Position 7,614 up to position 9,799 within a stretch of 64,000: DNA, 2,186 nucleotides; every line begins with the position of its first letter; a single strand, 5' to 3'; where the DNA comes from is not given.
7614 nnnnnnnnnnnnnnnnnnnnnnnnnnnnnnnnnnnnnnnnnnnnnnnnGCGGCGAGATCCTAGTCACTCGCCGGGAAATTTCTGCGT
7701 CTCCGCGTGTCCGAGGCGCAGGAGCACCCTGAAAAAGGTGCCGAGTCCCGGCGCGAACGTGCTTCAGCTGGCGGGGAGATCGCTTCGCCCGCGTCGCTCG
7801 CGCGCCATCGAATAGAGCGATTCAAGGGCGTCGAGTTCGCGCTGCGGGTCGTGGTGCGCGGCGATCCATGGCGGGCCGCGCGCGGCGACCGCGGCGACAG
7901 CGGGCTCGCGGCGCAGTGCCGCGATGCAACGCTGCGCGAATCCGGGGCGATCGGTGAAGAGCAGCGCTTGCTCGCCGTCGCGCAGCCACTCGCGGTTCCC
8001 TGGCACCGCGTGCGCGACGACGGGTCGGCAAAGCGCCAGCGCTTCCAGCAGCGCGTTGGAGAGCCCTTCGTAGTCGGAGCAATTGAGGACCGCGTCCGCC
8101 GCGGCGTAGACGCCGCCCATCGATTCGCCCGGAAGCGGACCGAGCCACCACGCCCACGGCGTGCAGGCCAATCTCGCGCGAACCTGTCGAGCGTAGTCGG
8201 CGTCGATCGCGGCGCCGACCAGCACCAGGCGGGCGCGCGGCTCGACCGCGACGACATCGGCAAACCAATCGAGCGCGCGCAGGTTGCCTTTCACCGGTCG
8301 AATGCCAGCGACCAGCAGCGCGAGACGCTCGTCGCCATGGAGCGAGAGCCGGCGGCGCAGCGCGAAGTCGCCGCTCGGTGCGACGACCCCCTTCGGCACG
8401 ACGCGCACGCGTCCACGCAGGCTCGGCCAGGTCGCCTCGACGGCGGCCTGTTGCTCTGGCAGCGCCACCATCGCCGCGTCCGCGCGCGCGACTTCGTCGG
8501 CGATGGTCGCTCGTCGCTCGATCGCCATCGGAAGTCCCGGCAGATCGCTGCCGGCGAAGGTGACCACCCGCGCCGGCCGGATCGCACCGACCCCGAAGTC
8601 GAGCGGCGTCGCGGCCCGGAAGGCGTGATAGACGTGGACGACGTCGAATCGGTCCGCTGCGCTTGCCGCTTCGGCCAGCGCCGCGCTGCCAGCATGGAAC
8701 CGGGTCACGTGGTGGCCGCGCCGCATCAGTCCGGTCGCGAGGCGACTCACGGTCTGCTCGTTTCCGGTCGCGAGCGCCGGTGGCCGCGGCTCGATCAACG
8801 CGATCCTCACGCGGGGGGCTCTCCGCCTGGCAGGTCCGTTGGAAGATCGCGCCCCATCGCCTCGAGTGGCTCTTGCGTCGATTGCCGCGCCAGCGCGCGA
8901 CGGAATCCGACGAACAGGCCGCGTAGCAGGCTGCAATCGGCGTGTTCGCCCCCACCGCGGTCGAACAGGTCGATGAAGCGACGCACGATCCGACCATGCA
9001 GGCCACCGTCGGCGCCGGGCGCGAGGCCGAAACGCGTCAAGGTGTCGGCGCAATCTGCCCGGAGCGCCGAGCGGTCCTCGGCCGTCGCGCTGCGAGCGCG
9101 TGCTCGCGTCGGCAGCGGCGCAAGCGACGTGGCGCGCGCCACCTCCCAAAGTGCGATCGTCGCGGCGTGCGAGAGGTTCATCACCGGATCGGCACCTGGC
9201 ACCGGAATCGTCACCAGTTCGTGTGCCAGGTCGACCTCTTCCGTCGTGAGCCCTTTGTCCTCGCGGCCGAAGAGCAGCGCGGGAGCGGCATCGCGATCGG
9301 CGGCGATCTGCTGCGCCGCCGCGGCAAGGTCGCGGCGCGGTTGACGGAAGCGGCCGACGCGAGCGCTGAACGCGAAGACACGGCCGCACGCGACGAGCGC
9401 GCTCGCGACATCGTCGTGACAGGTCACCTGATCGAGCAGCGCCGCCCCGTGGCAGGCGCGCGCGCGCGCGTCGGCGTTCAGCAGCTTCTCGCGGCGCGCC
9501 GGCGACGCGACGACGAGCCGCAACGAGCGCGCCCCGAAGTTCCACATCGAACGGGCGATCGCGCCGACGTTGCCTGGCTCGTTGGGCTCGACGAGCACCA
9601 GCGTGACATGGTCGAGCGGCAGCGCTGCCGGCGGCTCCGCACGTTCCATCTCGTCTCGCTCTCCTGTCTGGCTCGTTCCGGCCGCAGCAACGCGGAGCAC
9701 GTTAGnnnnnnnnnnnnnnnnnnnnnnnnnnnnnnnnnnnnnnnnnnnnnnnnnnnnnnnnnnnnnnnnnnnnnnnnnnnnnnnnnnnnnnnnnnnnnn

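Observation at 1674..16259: About 15 co-directional, tightly packed minus-strand genes form one super-cluster mixing peptide/amino-acid catabolism, RNA/DNA modification and envelope functions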

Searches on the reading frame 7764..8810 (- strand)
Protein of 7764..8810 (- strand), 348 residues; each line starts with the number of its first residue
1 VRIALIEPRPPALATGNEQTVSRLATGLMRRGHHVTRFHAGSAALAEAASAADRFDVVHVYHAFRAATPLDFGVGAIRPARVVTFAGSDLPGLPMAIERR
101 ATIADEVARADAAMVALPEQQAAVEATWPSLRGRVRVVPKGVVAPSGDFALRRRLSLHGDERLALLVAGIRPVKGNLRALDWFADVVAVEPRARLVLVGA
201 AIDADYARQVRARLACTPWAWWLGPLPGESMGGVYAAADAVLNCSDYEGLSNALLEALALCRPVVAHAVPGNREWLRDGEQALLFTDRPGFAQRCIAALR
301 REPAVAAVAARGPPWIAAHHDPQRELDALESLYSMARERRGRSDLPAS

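Call 7: search_protein_families(library=pfam, proteins=[window:7764-8810:-], max_evalue=0.01)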
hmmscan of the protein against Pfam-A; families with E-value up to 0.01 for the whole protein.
window:7764-8810:- (348 aa): 3 families
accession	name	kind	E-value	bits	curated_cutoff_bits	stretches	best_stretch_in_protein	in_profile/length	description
PF13692.12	Glyco_trans_1_4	-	1.2e-17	64.9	27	1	166-299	6-140/142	Glycosyl transferases group 1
PF00534.26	Glycos_transf_1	-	4e-14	53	26.4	1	152-288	6-143/172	Glycosyl transferases group 1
PF13524.12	Glyco_trans_1_2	-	2.4e-10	41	25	1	208-330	13-143/144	Glycosyl transferase-like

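Call 10: search_protein_families(library=ncbifam, proteins=[window:7764-8810:-], max_evalue=0.01)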
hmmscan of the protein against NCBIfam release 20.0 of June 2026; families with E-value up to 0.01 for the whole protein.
window:7764-8810:- (348 aa): 20 families
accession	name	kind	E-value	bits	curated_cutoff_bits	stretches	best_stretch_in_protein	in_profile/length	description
NF038229.1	Glyco4_Geo_Pelo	equivalog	2.5e-71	240.5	400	1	2-334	1-334/338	GPMC system family 4 glycosyltransferase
TIGR04348.1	TIGR04348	equivalog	2.5e-16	59.6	300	1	3-282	1-257/310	selenoneine biosynthesis selenosugar synthase SenB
TIGR04047.1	MSMEG_0565_glyc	hypoth_equivalog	9e-16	57.9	259.85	1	146-319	179-358/373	MSMEG_0565 family glycosyltransferase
TIGR03999.1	thiol_BshA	equivalog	1.7e-11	43.7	273.7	1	145-335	183-372/375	N-acetyl-alpha-D-glucosaminyl L-malate synthase BshA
TIGR03449.1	mycothiol_MshA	equivalog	6.5e-10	38.5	462.5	1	98-336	153-403/406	D-inositol-3-phosphate glycosyltransferase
TIGR04063.1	stp3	hypoth_equivalog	5.4e-09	35.4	442.05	1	148-335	201-394/397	TIGR04063 family PEP-CTERM/XrtA system glycosyltransferase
TIGR03088.1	stp2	hypoth_equivalog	1.3e-08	34.3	409.05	1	159-285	192-320/374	TIGR03088 family PEP-CTERM/XrtA system glycosyltransferase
TIGR04157.1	glyco_rSAM_CFB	subfamily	6.8e-07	28.6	400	1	150-282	216-345/406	TIGR04157 family glycosyltransferase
NF041876.1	EPS_EpsE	equivalog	2.9e-06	26.8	400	1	220-319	278-379/389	exopolysaccharide biosynthesis GT4 family glycosyltransferase EpsE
TIGR03087.1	stp1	hypoth_equivalog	1.8e-05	24.1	316.65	1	109-333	172-394/397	TIGR03087 family PEP-CTERM/XrtA system glycosyltransferase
NF011726.0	PRK15179.1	equivalog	2.3e-05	22.9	733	1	185-284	541-638/694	Vi polysaccharide biosynthesis protein TviE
NF012028.0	PRK15484.1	subfamily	7e-05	22.1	618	1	135-281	163-321/380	lipopolysaccharide N-acetylglucosaminyltransferase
NF049988.1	MGlcDAGSynMgs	equivalog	8.8e-05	22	400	1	150-286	202-338/398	alpha-monoglucosyldiacylglycerol synthase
NF053513.1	Gtran_IagA_BgsA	equivalog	0.00034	19.7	460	1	183-299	179-297/333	LTA glycolipid anchor biosynthesis glycosyltransferase, IagA/BgsA family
NF049987.1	DaglGlyslTfaseDgs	equivalog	0.00054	19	500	1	183-292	176-286/332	processive diacylglycerol alpha-glucosyltransferase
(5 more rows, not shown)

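Call 31: find_homologous_proteins(query=window:7764-8810:-, max_evalue=1e-10)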
Query window:7764-8810:- (348 aa): 20 proteins with E <= 1e-10 among 8000 candidates.
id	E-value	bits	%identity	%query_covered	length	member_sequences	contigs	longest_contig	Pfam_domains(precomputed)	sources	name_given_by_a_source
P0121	1.1e-222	756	100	100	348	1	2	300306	PF00534.27,PF13524.13,PF13692.13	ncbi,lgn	-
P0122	8.6e-152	523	74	99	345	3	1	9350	PF00534.27,PF13524.13,PF13692.13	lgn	-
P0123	3.0e-126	439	66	97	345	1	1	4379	PF00534.27,PF13524.13,PF13692.13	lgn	-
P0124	3.5e-126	439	65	97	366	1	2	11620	PF00534.27,PF13524.13,PF13692.13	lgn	-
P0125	9.2e-124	431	62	97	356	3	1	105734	PF00534.27,PF13524.13,PF13692.13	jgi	-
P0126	9.5e-123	428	63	98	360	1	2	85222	PF00534.27,PF13524.13,PF13692.13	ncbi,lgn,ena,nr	ncbi:MAG: glycosyltransferase [Planctomycetes bacterium]|nr:glycosyltransferase [Planctomycetota bac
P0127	1.7e-112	394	61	94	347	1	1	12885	PF00534.27,PF13524.13,PF13692.13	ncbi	-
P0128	3.5e-111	390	61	97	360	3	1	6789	PF00534.27,PF13524.13,PF13692.13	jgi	-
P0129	7.7e-111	389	61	97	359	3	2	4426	PF00534.27,PF13524.13,PF13692.13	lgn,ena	-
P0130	1.7e-103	364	57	100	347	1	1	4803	PF00534.27,PF13524.13,PF13439.13,PF13692.13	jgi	jgi:glycosyltransferase involved in cell wall biosynthesis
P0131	4.9e-102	360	58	97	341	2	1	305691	PF00534.27,PF13524.13,PF13439.13,PF13692.13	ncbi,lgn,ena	-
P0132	6.0e-102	359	58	94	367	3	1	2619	PF00534.27,PF13524.13,PF13692.13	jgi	jgi:glycosyltransferase involved in cell wall biosynthesis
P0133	2.2e-37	147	35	97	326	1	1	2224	PF00534.27,PF13524.13,PF13692.13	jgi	jgi:L-malate glycosyltransferase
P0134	6.2e-32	129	30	96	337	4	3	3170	PF00534.27,PF13524.13,PF13439.13,PF13692.13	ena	-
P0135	4.9e-31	126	34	97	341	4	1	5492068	PF00534.27,PF13524.13,PF13692.13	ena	-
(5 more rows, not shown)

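Call 33: find_encoding_contigs(protein=P0131, flank=10000, max_places=1)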
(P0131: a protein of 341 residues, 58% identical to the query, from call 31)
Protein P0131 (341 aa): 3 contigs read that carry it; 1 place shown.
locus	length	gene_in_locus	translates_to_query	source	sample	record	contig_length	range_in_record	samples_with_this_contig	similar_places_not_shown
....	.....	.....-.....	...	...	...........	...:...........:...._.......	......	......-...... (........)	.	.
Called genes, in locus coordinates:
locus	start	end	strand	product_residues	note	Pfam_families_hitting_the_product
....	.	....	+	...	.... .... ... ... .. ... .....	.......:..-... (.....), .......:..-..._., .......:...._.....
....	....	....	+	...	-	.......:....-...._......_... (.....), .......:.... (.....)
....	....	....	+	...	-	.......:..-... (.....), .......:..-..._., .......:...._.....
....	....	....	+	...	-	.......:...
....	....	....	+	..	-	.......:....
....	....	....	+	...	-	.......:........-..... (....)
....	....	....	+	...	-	-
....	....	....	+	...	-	-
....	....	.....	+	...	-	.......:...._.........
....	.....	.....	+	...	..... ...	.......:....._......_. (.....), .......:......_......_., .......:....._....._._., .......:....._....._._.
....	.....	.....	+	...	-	-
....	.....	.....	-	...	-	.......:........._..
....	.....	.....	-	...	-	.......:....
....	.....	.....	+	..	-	-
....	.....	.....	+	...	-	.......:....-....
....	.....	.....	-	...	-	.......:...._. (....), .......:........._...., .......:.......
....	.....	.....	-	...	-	-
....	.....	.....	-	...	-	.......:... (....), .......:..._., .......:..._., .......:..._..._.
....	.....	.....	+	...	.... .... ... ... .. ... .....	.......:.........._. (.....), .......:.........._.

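Call 34: find_encoding_contigs(protein=P0125, flank=10000, max_places=1)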
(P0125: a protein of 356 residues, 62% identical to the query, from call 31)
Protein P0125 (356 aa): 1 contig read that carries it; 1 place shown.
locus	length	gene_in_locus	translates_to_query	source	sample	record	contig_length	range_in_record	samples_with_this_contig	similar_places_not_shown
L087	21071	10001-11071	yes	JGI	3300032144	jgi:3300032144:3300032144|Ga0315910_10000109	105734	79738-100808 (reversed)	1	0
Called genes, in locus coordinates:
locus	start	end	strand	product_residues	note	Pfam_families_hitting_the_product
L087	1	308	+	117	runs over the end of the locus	PF02537:CRCB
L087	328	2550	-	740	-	PF00930:DPPIV_N, PF26549:Tricorn_N (weak), PF07676:PD40 (faint), PF02129:Peptidase_S15, PF00326:Peptidase_S9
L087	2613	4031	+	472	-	PF00282:Pyridoxal_deC, PF00266:Aminotran_5 (weak)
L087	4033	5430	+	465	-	PF05195:AMP_N, PF00557:Peptidase_M24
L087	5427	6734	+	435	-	PF00375:SDF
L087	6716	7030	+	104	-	PF02597:ThiS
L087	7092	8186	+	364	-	PF02012:BNR (faint), PF13088:BNR_2 (faint), PF15902:Sortilin-Vps10 (faint)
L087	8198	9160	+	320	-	-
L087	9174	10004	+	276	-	PF00588:SpoU_methylase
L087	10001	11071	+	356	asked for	PF00534:Glycos_transf_1, PF13692:Glyco_trans_1_4, PF13524:Glyco_trans_1_2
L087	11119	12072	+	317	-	PF00581:Rhodanese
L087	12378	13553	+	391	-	PF04143:Sulf_transp, PF01206:TusA (weak)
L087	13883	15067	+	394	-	PF09865:DUF2092, PF00578:AhpC-TSA, PF08534:Redoxin, PF13905:Thioredoxin_8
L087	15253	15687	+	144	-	PF00571:CBS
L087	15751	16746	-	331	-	PF01180:DHO_dh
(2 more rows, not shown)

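Call 35: find_encoding_contigs(protein=P0135, flank=6000, max_places=1)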
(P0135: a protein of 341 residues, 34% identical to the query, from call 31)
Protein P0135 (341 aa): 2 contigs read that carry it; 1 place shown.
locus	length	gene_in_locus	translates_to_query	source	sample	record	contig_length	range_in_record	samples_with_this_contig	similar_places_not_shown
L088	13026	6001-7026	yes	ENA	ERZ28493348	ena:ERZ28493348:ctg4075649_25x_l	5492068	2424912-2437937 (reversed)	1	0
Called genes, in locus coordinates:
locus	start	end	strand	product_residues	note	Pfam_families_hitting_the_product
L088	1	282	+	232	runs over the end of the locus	PF00005:ABC_tran, PF13304:AAA_21 (faint)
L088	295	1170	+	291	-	PF02653:BPD_transp_2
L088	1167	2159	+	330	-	PF02653:BPD_transp_2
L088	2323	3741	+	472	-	PF05221:AdoHcyase, PF00670:AdoHcyase_NAD, PF02826:2-Hacid_dh_C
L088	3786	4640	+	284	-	PF00892:EamA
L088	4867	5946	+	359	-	PF01118:Semialdhyde_dh, PF02774:Semialdhyde_dhC, PF02800:Gp_dh_C (faint)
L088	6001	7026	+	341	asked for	PF00534:Glycos_transf_1, PF13692:Glyco_trans_1_4, PF13524:Glyco_trans_1_2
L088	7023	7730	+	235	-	PF01135:PCMT (weak), PF06325:PrmA, PF02353:CMAS (weak), PF05175:MTS, PF09445:Methyltransf_15 (weak), PF13649:Methyltransf_25, PF13847:Methyltransf_31, PF08241:Methyltransf_11, +2 more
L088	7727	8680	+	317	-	PF00480:ROK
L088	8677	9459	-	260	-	PF00106:adh_short, PF08659:KR, PF13561:adh_short_C2, PF23441:SDR (weak)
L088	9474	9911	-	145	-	PF09917:DUF2147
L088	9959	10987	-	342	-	PF10459:Peptidase_S46 (faint), PF00089:Trypsin, PF13365:Trypsin_2, PF13180:PDZ_2 (weak)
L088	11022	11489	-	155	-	PF11981:DUF3482 (weak), PF13441:Gly-zipper_YMGG (weak), PF13436:Gly-zipper_OmpA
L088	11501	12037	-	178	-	-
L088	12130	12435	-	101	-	PF00072:Response_reg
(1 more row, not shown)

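Call 49: find_related_loci(query=A2, collection=metagenome_contigs, flank=10000)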
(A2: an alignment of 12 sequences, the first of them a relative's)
Query A2 (348 aa) in metagenome_contigs; peptide patterns used: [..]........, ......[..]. (x = any residue, [..] = any of these).
51 stretches matched a pattern; 4 encode a relative of the query (tblastn E <= 1e-3); 4 distinct loci.
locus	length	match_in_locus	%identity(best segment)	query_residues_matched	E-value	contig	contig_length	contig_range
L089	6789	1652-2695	61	1-336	4e-116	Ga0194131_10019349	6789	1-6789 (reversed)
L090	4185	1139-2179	60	1-336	1e-105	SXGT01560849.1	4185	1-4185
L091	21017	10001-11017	57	1-339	1e-99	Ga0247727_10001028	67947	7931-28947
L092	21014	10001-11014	63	1-336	2e-118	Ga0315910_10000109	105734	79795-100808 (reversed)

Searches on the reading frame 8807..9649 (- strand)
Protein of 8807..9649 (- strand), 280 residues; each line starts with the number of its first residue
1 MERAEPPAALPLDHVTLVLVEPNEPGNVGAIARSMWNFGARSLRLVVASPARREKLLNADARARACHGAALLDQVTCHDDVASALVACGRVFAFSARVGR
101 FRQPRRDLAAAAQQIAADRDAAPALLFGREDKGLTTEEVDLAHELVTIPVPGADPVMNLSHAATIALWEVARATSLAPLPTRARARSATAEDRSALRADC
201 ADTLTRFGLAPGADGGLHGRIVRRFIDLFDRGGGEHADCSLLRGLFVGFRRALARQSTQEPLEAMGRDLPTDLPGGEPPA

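Call 7: search_protein_families(library=pfam, proteins=[window:8807-9649:-], max_evalue=0.01)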
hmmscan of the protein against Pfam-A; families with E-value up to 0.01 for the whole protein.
window:8807-9649:- (280 aa): 1 family
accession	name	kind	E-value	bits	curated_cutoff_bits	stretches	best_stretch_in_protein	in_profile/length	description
PF00588.24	SpoU_methylase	-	1.6e-22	80.6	29.7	1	15-168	2-142/142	SpoU rRNA Methylase family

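Call 10: search_protein_families(library=ncbifam, proteins=[window:8807-9649:-], max_evalue=0.01)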
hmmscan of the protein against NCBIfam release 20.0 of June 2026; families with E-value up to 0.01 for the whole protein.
window:8807-9649:- (280 aa): 10 families
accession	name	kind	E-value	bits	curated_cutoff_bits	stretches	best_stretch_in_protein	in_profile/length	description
TIGR00050.1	rRNA_methyl_1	subfamily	3.4e-37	128.5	167.15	1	14-246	4-225/233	TrmJ/YjtD family RNA methyltransferase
NF007752.0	PRK10433.1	equivalog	3.1e-22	79.2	212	1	15-209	3-190/228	tRNA/rRNA methyltransferase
NF011694.0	PRK15114.1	equivalog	2.9e-16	59.8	280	1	12-250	2-238/246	tRNA (cytosine(32)/uridine(32)-2'-O)-methyltransferase TrmJ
NF041077.1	tRNAmeth_TrmJ_Sulfolob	equivalog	1.9e-15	57.1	350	1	16-174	3-155/229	tRNA (cytidine-2'-O-)-methyltransferase TrmJ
TIGR00185.1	tRNA_yibK_trmL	equivalog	1.3e-08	34.9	190.6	1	15-174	2-148/154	tRNA (uridine(34)/cytosine(34)/5-carboxymethylaminomethyluridine(34)-2'-O)-methyltransferase TrmL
TIGR00186.1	rRNA_methyl_3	equivalog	4.8e-07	29.5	160.15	1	15-172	94-238/240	23S rRNA (guanosine(2251)-2'-O)-methyltransferase RlmB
NF008295.0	PRK11081.1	equivalog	4.4e-06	26.4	227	1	118-192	109-183/230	tRNA (guanosine(18)-2'-O)-methyltransferase TrmH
NF008386.0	PRK11181.1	equivalog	0.00012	21.5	366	1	121-173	189-241/244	23S rRNA (guanosine(2251)-2'-O)-methyltransferase RlmB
NF000477.1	NshR_TsnR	equivalog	0.00027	20.5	425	0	118-171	208-261/266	NshR/TsnR family 23S rRNA methyltransferase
NF007683.0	PRK10358.1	equivalog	0.00061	19.7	282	1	16-173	3-147/157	tRNA (uridine(34)/cytosine(34)/5-carboxymethylaminomethyluridine(34)-2'-O)-methyltransferase TrmL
